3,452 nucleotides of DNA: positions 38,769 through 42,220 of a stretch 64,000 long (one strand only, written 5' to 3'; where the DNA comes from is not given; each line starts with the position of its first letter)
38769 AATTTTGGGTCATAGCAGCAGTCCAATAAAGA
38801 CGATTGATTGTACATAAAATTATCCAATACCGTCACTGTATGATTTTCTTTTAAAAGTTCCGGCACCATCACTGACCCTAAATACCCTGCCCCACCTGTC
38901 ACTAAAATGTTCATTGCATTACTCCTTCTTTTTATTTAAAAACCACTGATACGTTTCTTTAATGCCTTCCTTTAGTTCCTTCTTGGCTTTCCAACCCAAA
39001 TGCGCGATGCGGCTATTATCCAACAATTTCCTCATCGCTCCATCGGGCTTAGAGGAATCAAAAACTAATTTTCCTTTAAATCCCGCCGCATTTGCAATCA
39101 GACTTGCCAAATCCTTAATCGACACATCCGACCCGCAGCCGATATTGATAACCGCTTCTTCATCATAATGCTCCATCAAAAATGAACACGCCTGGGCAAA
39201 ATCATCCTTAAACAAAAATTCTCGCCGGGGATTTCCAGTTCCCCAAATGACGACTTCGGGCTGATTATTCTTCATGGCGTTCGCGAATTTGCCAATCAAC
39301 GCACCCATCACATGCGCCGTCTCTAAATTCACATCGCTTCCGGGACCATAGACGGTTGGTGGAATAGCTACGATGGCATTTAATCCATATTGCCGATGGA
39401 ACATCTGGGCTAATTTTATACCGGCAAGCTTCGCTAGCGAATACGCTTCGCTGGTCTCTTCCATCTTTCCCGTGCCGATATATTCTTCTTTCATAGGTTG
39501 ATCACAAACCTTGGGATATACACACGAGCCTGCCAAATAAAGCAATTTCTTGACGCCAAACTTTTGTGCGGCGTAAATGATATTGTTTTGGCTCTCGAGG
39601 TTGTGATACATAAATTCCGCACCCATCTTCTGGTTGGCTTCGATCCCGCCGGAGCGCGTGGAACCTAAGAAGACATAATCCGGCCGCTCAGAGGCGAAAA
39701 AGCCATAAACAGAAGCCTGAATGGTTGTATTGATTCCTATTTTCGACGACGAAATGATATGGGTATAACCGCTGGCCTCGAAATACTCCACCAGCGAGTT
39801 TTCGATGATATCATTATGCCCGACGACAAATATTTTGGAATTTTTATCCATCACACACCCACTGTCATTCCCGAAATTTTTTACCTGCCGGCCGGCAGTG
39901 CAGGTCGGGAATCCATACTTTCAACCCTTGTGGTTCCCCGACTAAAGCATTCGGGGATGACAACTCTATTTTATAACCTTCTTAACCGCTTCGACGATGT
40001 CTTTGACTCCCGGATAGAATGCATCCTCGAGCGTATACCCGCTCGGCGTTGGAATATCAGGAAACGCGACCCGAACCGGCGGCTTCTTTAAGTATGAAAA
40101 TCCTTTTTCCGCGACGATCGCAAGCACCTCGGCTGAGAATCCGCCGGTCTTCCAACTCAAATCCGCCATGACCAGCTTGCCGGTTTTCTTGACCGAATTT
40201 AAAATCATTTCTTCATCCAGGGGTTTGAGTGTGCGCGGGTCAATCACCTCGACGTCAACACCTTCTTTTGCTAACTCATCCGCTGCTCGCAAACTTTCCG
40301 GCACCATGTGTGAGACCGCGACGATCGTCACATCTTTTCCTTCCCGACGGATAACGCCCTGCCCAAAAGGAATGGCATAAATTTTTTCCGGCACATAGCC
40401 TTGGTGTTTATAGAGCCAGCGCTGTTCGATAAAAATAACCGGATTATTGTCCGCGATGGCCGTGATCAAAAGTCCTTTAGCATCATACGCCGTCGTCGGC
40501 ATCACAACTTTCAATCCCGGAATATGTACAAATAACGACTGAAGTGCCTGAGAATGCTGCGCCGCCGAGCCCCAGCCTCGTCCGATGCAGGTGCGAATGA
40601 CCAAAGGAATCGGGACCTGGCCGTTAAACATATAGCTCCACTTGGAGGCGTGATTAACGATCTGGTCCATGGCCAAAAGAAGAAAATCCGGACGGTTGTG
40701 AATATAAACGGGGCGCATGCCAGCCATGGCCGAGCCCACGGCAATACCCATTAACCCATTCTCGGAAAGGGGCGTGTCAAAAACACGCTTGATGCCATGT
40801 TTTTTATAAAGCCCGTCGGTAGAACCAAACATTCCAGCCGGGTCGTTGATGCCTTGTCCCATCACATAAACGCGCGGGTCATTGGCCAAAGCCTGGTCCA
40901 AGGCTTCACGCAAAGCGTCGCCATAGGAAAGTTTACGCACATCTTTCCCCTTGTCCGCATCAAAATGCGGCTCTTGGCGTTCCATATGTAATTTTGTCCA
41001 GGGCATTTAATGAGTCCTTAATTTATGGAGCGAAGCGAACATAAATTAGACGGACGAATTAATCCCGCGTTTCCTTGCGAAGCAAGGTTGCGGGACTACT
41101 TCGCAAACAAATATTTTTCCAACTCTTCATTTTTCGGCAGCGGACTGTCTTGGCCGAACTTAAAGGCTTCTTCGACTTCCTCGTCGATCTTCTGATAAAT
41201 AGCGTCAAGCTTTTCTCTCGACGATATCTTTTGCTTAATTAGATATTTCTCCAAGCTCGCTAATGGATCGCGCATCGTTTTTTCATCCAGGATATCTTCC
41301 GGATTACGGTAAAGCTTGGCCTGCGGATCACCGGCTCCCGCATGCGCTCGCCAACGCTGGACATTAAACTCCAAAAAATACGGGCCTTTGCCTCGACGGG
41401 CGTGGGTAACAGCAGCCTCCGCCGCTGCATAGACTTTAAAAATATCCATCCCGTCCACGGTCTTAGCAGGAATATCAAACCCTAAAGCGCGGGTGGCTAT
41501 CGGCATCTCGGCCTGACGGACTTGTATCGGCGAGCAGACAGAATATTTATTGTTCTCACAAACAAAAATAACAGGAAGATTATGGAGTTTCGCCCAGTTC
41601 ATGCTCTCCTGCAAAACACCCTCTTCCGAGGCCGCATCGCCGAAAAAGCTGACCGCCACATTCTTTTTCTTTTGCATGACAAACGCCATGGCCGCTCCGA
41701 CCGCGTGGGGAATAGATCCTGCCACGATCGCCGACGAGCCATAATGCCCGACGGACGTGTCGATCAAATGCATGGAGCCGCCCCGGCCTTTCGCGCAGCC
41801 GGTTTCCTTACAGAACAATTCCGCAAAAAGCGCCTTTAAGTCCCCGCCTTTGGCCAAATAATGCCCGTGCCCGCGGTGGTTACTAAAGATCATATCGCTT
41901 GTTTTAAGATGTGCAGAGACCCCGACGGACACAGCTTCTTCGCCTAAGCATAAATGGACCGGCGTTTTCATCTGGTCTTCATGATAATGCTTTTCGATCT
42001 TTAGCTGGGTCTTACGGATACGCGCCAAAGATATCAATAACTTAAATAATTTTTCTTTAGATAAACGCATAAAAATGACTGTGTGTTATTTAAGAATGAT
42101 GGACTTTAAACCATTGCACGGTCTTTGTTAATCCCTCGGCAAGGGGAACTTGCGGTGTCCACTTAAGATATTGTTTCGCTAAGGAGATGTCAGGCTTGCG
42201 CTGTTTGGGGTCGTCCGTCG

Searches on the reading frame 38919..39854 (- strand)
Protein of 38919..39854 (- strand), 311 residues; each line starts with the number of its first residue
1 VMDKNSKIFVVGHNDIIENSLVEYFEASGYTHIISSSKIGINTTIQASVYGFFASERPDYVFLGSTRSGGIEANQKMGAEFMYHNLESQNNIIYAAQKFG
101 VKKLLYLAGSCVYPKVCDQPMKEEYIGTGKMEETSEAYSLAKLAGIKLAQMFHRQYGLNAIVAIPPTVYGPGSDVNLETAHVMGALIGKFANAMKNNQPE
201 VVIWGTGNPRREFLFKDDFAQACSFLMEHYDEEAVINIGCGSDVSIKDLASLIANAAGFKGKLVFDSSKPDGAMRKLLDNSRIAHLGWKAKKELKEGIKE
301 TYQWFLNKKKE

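Call 7: search_protein_families(library=pfam, proteins=[window:38919-39854:-], max_evalue=0.0001)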
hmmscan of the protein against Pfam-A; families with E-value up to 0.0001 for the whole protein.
window:38919-39854:- (311 aa): 2 families
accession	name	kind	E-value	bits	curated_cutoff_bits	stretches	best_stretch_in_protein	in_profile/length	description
PF01370.27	Epimerase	-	2.2e-44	152.1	20.9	1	8-239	1-240/240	NAD dependent epimerase/dehydratase family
PF16363.11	GDP_Man_Dehyd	-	1.8e-12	47.8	27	1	76-301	93-332/332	GDP-mannose 4,6 dehydratase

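Call 14: search_protein_families(library=ncbifam, proteins=[window:38919-39854:-], max_evalue=1e-10)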
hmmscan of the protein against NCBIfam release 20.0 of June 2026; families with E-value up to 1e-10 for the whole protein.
window:38919-39854:- (311 aa): 3 families
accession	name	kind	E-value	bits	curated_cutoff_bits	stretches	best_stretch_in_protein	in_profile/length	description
NF047922.1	GDPFucSynFcl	equivalog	9.4e-109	363.6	500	1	5-310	2-306/308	GDP-L-fucose synthase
TIGR01181.1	dTDP_gluc_dehyt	equivalog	3e-19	69.2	365.1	1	79-309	94-315/321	dTDP-glucose 4,6-dehydratase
TIGR04180.1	EDH_00030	hypoth_equivalog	9.6e-14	51.1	475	1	81-286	93-289/297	NAD-dependent 4,6-dehydratase LegB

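Call 45: search_solved_structures(query=window:38919-39854:-, max_evalue=1e-10, show_alignments=1)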
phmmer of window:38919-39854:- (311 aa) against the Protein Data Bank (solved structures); distinct sequences matched with E-value up to 1e-10: 27.
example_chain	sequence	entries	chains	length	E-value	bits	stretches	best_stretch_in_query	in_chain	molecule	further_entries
1bws_A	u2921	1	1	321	1.5e-77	263.8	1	6-308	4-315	PROTEIN (GDP-4-KETO-6-DEOXY-D-MANNOSE EPIMERASE/REDUCTASE)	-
1bsv_A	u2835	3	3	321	5.4e-77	262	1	6-308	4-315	PROTEIN (GDP-FUCOSE SYNTHETASE) | GDP-FUCOSE SYNTHETASE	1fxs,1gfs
1e7q_A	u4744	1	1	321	3.1e-76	259.5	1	6-308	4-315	GDP-FUCOSE SYNTHETASE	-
1e6u_A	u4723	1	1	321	4.2e-76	259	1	6-308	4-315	GDP-FUCOSE SYNTHETASE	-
1e7s_A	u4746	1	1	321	7e-76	258.3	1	6-308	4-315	GDP-FUCOSE SYNTHETASE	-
1e7r_A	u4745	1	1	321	4.8e-75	255.6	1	6-308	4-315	GDP-FUCOSE SYNTHETASE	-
7ll6_A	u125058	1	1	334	1.5e-74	254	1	6-306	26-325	GDP-L-fucose synthase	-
8du0_A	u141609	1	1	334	1.5e-74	254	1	6-306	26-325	GDP-L-fucose synthase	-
8ewu_A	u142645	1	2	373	4e-70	239.4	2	1-197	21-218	GDP-L-fucose synthase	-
7anh_A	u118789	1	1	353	1e-67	231.5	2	2-193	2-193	GDP-L-fucose synthase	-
7m13_A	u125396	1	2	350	8.1e-58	199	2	2-193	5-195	GDP-L-fucose synthase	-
7cxt_A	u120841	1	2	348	9e-58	198.8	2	2-193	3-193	GDP-L-fucose synthase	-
7anc_A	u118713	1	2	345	1.3e-57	198.3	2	2-193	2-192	GDP-L-fucose synthase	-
4b8w_A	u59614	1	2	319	1.2e-40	142.6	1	33-307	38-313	GDP-L-FUCOSE SYNTHASE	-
4b8z_A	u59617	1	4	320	1.3e-40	142.6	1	33-307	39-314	GDP-L-FUCOSE SYNTHASE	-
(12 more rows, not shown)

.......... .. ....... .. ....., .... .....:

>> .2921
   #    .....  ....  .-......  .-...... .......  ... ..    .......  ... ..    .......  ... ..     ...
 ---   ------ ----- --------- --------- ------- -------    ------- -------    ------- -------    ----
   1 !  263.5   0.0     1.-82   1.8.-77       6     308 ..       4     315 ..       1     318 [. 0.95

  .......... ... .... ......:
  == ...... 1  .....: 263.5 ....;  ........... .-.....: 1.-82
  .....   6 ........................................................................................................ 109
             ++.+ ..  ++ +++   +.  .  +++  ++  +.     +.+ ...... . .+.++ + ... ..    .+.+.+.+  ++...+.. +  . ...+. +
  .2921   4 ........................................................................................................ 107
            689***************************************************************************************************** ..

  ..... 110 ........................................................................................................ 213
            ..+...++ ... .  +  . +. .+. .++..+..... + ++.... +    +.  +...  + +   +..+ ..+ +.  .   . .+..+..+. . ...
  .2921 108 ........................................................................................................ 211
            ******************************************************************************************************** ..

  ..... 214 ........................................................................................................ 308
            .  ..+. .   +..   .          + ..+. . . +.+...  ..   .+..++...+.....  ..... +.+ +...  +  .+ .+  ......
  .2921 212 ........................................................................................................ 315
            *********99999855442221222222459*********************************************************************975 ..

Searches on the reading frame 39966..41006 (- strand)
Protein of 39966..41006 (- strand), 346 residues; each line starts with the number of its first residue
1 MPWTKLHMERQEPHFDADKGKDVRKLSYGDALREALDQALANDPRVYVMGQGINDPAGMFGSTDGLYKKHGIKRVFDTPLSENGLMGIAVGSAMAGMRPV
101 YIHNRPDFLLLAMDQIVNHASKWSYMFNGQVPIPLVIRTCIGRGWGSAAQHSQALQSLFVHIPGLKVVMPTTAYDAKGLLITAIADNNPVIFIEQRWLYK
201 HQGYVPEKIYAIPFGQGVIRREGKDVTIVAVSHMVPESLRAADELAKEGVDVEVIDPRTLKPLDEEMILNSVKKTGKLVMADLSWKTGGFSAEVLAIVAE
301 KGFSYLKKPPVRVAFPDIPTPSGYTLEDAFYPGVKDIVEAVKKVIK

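Call 7: search_protein_families(library=pfam, proteins=[window:39966-41006:-], max_evalue=0.0001)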
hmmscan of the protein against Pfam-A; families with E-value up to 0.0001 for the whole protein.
window:39966-41006:- (346 aa): 3 families
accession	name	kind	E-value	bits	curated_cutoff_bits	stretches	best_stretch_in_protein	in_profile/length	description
PF02780.25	Transketolase_C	-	2.2e-39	134.6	25.9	1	215-337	1-124/124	Transketolase, C-terminal domain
PF02779.29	Transket_pyr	-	2.3e-35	122.2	27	1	25-200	2-173/174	Transketolase, pyrimidine binding domain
PF04131.20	NanE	-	8.5e-06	25.5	27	0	217-293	37-109/192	Putative N-acetylmannosamine-6-phosphate epimerase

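Call 14: search_protein_families(library=ncbifam, proteins=[window:39966-41006:-], max_evalue=1e-10)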
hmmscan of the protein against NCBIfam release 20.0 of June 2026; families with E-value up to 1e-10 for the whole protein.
window:39966-41006:- (346 aa): 6 families
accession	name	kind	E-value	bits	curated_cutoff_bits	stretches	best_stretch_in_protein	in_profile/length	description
NF006667.0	PRK09212.1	subfamily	4.1e-104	348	321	1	25-345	3-323/327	pyruvate dehydrogenase complex E1 component subunit beta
NF008854.0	PRK11892.1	equivalog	1.4e-96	324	454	1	12-345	128-462/464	pyruvate dehydrogenase complex E1 component subunit beta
NF004559.0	PRK05899.2-5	equivalog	2e-22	79.2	488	1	27-345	323-624/627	transketolase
TIGR00204.1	dxs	equivalog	2.4e-22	79.2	465.95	1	24-317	308-585/616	1-deoxy-D-xylulose-5-phosphate synthase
NF008968.0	PRK12315.1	subfamily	2.4e-18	65.7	510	1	15-301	265-540/582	1-deoxy-D-xylulose-5-phosphate synthase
NF003933.0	PRK05444.2-2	equivalog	3.3e-17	62.3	395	1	6-304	274-563/606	1-deoxy-D-xylulose-5-phosphate synthase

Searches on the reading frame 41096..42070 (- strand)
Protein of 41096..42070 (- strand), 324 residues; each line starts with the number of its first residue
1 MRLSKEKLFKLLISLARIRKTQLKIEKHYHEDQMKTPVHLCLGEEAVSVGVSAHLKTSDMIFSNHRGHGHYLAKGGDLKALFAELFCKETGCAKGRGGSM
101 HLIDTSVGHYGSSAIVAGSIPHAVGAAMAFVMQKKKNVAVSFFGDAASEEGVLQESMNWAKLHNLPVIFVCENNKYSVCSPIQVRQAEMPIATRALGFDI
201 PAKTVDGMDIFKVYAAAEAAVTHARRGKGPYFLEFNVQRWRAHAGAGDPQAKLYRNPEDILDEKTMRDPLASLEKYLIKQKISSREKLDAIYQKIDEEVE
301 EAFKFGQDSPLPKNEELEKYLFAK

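Call 7: search_protein_families(library=pfam, proteins=[window:41096-42070:-], max_evalue=0.0001)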
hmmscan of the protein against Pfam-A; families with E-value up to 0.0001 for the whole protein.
window:41096-42070:- (324 aa): 2 families
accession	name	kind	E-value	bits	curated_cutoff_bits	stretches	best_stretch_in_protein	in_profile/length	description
PF00676.26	E1_dh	-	1.1e-69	235.1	22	1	16-313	4-298/300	Dehydrogenase E1 component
PF13292.11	DXP_synthase_N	-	5.8e-05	22.9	21.2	1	117-182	114-179/274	1-deoxy-D-xylulose-5-phosphate synthase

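Call 14: search_protein_families(library=ncbifam, proteins=[window:41096-42070:-], max_evalue=1e-10)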
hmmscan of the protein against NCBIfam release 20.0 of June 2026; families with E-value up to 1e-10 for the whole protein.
window:41096-42070:- (324 aa): 2 families
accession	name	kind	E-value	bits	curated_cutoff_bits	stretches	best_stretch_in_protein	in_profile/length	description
TIGR03182.1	PDH_E1_alph_y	equivalog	1.7e-93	313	393.85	1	6-322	2-314/315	pyruvate dehydrogenase (acetyl-transferring) E1 component subunit alpha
TIGR03181.1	PDH_E1_alph_x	equivalog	1.8e-64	217.8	411.35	1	2-323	20-328/341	pyruvate dehydrogenase (acetyl-transferring) E1 component subunit alpha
